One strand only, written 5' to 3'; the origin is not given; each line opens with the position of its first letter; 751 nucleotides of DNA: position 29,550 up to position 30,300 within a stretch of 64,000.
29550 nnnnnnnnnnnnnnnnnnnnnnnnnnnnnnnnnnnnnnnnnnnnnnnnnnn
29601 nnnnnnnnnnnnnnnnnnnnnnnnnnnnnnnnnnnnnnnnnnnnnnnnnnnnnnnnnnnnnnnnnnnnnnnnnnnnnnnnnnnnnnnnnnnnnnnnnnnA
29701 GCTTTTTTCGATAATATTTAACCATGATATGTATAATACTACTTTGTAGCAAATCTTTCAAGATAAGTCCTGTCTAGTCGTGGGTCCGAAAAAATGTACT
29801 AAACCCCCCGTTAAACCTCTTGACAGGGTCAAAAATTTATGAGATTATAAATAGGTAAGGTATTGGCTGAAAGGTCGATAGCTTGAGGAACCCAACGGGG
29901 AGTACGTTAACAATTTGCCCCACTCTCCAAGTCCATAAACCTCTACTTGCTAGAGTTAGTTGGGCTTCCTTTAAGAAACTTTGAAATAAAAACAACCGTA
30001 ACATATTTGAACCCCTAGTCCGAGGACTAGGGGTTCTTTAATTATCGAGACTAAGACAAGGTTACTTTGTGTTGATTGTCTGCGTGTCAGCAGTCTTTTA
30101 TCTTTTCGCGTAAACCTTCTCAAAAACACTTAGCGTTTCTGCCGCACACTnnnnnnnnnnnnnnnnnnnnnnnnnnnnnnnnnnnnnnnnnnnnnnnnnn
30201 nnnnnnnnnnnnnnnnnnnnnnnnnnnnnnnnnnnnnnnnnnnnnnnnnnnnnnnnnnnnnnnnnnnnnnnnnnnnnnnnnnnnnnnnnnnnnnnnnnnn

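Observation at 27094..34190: Accessory-looking cell-envelope cluster inserted where rpoBC is expected: HTH, hypothetical + GT4, GT4, a second MreB, a PEGA/beta-propeller membrane protein, and a sortase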

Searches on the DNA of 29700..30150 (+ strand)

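Call 36: search_rna_families(source=window, start=29700, end=30150, threshold=evalue, max_evalue=1, show_alignments=2)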
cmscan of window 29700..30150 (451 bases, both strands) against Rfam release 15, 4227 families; matches with E-value up to 1: 3.
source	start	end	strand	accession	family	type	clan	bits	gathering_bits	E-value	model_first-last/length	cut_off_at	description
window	30005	30051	+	RF01379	CRISPR-DR66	Gene; CRISPR;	CL00014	22.9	45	0.11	1-37/37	no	CRISPR RNA direct repeat element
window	29978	30132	+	RF02052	STnc630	Gene; sRNA;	-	22.7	55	0.051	1-166/166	no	Enterobacterial sRNA STnc630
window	30008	30035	-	RF04230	mir-9261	Gene; miRNA;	-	18.7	86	0.47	1-92/92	no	mir-9261 microRNA precursor family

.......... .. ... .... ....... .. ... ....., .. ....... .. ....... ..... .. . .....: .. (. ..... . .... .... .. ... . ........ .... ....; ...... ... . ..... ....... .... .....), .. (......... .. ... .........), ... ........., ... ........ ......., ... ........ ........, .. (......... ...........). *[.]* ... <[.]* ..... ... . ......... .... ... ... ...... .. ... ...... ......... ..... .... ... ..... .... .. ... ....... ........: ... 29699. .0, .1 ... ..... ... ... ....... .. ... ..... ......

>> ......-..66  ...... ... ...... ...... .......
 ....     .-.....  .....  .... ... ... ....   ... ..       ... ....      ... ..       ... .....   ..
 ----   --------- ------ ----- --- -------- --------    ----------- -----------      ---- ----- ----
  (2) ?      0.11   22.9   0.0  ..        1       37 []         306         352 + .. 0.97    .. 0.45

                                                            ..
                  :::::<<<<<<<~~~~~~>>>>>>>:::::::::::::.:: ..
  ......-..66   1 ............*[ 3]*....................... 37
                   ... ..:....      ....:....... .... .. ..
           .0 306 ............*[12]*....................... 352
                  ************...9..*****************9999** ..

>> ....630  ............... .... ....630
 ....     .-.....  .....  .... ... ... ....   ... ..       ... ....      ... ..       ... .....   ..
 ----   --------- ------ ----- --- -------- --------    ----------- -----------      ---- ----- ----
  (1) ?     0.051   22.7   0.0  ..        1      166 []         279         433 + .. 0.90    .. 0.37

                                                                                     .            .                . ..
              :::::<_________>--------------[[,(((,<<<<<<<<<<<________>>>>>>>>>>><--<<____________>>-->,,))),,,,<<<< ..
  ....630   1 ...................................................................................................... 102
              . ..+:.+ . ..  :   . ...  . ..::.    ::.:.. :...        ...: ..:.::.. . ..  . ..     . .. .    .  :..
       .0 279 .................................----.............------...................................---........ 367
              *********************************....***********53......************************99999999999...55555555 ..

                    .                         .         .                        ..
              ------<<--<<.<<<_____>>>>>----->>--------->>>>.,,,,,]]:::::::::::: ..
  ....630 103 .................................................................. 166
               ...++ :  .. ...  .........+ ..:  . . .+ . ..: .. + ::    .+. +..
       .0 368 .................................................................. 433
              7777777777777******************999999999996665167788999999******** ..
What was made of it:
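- On Known RNA families (for the 29855-30045 RNA): The best E-values are 0.05-0.5, to unrelated families (call 36)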

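Call 69: build_rna_model(alignment_id=A6, structure=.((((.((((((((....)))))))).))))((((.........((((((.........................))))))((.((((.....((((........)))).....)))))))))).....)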
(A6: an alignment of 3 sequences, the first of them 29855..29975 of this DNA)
Model R1 built from alignment A6 (3 sequences, 129 columns); structure: as given.
model positions 118; base pairs 32; branch points 2; effective number of sequences 1.4; information 0.589 bits per position. Calibrated on 0.2 Mb of random sequence (short: E-values are rough).
structure used (alignment columns):
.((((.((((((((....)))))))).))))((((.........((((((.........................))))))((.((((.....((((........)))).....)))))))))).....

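Call 70: search_with_rna_model(model_id=R1, sources=[window, L001, L002, L003, L004, L005, L006, L007, L008, L009, L010, L011, L013, L014, L016, L017, L020, L023, L084, L085, L086, L087, L088, L093, L096, L097, L098, L101, L102, L109, L110, L111, L112, L113, L114, L123, L124, L127, L131, L135, L136, L138, L144, L145, L147, L153, L159, L161, L162, L163, L164, L166, L094, L091, L100, L105, L108], max_evalue=1, make_alignment=true)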
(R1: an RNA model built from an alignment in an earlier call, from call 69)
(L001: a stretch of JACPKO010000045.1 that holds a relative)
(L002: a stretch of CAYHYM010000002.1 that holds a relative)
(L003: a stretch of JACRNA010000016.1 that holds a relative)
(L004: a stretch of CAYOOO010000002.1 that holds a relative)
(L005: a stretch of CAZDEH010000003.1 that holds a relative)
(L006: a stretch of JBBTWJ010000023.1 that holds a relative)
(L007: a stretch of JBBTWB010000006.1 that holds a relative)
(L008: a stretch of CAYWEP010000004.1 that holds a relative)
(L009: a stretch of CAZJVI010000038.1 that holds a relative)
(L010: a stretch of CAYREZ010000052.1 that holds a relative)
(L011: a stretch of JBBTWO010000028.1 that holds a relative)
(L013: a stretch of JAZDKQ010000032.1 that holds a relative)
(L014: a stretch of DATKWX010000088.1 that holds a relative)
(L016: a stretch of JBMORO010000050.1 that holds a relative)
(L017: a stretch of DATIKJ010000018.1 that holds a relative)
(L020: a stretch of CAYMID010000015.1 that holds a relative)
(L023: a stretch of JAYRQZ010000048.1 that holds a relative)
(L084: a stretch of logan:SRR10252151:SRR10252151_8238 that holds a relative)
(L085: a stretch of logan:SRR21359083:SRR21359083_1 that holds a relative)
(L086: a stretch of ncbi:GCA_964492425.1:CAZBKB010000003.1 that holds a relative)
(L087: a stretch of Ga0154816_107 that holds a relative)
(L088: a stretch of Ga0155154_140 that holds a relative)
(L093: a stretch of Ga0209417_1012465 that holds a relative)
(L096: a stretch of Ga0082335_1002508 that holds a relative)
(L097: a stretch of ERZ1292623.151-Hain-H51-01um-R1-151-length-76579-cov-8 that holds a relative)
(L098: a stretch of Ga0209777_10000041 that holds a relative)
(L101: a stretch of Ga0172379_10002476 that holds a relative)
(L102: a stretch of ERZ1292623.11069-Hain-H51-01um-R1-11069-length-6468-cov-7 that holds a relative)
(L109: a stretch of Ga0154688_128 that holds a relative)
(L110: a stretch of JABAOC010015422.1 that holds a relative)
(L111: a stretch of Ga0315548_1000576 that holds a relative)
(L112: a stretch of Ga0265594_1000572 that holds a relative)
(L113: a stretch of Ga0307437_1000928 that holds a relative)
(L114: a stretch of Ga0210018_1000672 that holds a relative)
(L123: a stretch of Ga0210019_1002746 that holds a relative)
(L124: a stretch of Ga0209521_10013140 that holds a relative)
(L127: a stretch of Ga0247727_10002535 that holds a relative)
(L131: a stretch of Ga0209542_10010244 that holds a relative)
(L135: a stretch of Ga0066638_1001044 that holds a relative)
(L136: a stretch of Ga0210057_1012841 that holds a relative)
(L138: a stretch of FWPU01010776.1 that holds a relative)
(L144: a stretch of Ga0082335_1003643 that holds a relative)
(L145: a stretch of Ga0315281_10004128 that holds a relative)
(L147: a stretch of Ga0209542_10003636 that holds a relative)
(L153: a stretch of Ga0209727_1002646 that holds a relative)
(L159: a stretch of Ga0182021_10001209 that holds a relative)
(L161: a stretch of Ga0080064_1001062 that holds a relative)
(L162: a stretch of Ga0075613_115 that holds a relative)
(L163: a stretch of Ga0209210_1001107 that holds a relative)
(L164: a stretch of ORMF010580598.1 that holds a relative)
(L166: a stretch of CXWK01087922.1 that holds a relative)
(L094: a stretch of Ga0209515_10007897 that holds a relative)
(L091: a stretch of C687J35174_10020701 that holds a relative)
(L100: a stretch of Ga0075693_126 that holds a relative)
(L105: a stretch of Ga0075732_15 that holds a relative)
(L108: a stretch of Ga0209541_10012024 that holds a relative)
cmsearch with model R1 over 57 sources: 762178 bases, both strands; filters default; matches with E-value up to 1: 8.
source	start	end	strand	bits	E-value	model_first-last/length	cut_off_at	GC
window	29855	29975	+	119.7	1.4e-28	1-118/118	no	0.46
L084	6065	6181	+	108.9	1e-25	1-118/118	no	0.46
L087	2801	2922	-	101.3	1.1e-23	1-118/118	no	0.46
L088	130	251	-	101.3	1.1e-23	1-118/118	no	0.46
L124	771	892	+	24.7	0.0022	1-118/118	no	0.4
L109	4611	4722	+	19.5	0.052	1-118/118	no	0.44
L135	1718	1826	+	19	0.072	1-118/118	no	0.33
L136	4305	4413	+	19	0.072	1-118/118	no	0.33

Alignment A7: 8 matches aligned to the model, 171 columns, each read 5' to 3' on its own strand. Consensus structure (alignment columns), stored with it:
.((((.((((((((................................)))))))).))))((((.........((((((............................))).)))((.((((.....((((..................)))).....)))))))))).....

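Call 71: search_with_rna_model(model_id=R1, sources=[window, L084, L087, L124, L109], max_evalue=0.1, make_alignment=true, show_alignments=5)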
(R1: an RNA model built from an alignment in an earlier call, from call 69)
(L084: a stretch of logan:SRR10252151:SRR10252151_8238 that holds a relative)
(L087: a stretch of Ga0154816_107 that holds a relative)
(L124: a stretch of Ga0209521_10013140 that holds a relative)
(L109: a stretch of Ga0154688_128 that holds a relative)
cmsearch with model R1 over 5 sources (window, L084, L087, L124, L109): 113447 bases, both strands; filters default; matches with E-value up to 0.1: 5.
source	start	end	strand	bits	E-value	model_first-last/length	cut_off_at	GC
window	29855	29975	+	119.7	2.1e-29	1-118/118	no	0.46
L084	6065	6181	+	108.9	1.5e-26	1-118/118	no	0.46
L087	2801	2922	-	101.3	1.6e-24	1-118/118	no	0.46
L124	771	892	+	24.7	0.00033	1-118/118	no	0.4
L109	4611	4722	+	19.5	0.0077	1-118/118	no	0.44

Alignment A8: 5 matches aligned to the model, 148 columns, each read 5' to 3' on its own strand. Consensus structure (alignment columns), stored with it:
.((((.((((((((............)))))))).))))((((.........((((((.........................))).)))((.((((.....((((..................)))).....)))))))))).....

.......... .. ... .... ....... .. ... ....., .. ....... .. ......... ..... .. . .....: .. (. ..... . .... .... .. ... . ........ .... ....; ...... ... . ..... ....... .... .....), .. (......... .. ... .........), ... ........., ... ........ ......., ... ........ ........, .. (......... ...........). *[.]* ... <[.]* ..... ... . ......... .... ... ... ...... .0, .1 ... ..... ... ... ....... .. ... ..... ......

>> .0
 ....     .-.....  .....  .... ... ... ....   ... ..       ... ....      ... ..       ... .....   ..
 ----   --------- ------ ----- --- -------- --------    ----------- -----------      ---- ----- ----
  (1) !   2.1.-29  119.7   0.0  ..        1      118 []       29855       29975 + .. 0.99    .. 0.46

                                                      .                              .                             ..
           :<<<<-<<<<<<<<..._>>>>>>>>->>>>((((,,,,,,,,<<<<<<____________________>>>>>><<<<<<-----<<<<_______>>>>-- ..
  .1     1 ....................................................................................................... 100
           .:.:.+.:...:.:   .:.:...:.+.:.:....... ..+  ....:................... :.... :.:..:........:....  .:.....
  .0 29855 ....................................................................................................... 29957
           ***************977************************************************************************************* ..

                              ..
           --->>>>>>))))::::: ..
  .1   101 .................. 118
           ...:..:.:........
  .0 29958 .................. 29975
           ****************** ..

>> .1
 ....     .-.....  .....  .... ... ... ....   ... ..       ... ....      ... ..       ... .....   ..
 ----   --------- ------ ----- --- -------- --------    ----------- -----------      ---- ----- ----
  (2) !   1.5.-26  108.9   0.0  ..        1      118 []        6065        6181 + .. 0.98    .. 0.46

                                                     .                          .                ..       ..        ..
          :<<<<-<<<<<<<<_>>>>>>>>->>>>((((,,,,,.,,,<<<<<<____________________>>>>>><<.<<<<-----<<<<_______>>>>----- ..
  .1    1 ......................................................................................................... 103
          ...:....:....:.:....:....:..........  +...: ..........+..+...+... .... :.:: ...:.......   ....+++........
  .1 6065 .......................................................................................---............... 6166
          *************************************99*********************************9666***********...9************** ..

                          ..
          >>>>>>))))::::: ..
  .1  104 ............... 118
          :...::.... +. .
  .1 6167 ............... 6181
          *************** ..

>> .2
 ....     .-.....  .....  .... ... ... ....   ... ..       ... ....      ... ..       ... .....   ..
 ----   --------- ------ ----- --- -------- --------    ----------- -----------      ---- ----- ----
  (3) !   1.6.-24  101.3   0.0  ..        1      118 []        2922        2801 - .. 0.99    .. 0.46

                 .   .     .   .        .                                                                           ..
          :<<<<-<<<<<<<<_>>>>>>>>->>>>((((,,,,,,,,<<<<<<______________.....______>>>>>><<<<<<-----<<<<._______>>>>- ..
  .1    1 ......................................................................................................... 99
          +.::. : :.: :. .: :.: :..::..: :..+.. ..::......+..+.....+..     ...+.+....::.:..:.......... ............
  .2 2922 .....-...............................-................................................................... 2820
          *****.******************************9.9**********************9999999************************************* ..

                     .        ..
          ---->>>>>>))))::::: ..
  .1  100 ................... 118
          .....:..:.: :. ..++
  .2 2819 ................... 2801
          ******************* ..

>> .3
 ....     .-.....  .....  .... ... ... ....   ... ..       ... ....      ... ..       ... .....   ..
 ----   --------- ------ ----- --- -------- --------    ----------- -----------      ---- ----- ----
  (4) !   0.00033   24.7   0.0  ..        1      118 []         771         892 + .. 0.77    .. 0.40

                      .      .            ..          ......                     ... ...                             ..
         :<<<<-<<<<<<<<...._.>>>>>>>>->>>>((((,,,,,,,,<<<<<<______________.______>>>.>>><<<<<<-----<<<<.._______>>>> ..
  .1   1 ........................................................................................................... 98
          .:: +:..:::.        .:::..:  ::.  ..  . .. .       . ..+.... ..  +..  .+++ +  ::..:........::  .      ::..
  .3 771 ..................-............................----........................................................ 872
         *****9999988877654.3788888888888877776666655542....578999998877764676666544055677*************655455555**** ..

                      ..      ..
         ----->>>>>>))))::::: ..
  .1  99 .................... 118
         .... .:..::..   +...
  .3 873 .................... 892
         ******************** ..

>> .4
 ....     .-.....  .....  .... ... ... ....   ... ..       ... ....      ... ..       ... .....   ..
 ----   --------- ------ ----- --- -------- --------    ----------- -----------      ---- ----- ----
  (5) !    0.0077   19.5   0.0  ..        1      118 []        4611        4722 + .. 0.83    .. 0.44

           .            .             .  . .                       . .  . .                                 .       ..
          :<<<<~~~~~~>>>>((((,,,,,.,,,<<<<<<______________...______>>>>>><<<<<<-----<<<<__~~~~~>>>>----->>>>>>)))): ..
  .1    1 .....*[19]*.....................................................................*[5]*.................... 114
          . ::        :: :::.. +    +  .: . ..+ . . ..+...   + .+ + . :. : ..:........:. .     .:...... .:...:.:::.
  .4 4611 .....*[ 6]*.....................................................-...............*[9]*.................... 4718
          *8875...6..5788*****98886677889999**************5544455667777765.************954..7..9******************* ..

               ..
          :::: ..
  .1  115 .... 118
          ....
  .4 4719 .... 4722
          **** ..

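Call 86: search_with_rna_model(model_id=R1, source=L169, max_evalue=10, filters=off, show_alignments=1)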
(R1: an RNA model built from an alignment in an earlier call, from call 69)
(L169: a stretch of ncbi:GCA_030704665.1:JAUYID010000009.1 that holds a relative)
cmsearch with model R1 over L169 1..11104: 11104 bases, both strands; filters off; matches with E-value up to 10: 17.
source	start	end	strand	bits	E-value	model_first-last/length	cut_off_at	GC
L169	3407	3522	-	26.3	1.2e-05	1-118/118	no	0.45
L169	5515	5613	+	11.8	0.086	1-118/118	no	0.39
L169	9157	9265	-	8.2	0.78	1-118/118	no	0.35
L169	1462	1580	-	7.4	1.2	1-118/118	no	0.47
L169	4338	4402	-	7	1.6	1-118/118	no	0.34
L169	5019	5097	-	6.5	2.1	1-118/118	no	0.32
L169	9853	9899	-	6.3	2.5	1-118/118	no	0.64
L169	10358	10473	-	6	2.9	1-118/118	no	0.55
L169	6511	6559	+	5.5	3.9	1-118/118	no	0.43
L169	1319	1368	+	5.2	4.7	1-118/118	no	0.32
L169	2485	2557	+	5.2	4.8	1-118/118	no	0.49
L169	8481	8539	-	5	5.5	1-118/118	no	0.34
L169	3253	3295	-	4.8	6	1-118/118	no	0.49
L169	4365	4465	+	4.5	7.1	1-118/118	no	0.36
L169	3201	3286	+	4.5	7.3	1-118/118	no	0.52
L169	10697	10749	-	4.2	8.7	1-118/118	no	0.45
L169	3369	3463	+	4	9.6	1-118/118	no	0.43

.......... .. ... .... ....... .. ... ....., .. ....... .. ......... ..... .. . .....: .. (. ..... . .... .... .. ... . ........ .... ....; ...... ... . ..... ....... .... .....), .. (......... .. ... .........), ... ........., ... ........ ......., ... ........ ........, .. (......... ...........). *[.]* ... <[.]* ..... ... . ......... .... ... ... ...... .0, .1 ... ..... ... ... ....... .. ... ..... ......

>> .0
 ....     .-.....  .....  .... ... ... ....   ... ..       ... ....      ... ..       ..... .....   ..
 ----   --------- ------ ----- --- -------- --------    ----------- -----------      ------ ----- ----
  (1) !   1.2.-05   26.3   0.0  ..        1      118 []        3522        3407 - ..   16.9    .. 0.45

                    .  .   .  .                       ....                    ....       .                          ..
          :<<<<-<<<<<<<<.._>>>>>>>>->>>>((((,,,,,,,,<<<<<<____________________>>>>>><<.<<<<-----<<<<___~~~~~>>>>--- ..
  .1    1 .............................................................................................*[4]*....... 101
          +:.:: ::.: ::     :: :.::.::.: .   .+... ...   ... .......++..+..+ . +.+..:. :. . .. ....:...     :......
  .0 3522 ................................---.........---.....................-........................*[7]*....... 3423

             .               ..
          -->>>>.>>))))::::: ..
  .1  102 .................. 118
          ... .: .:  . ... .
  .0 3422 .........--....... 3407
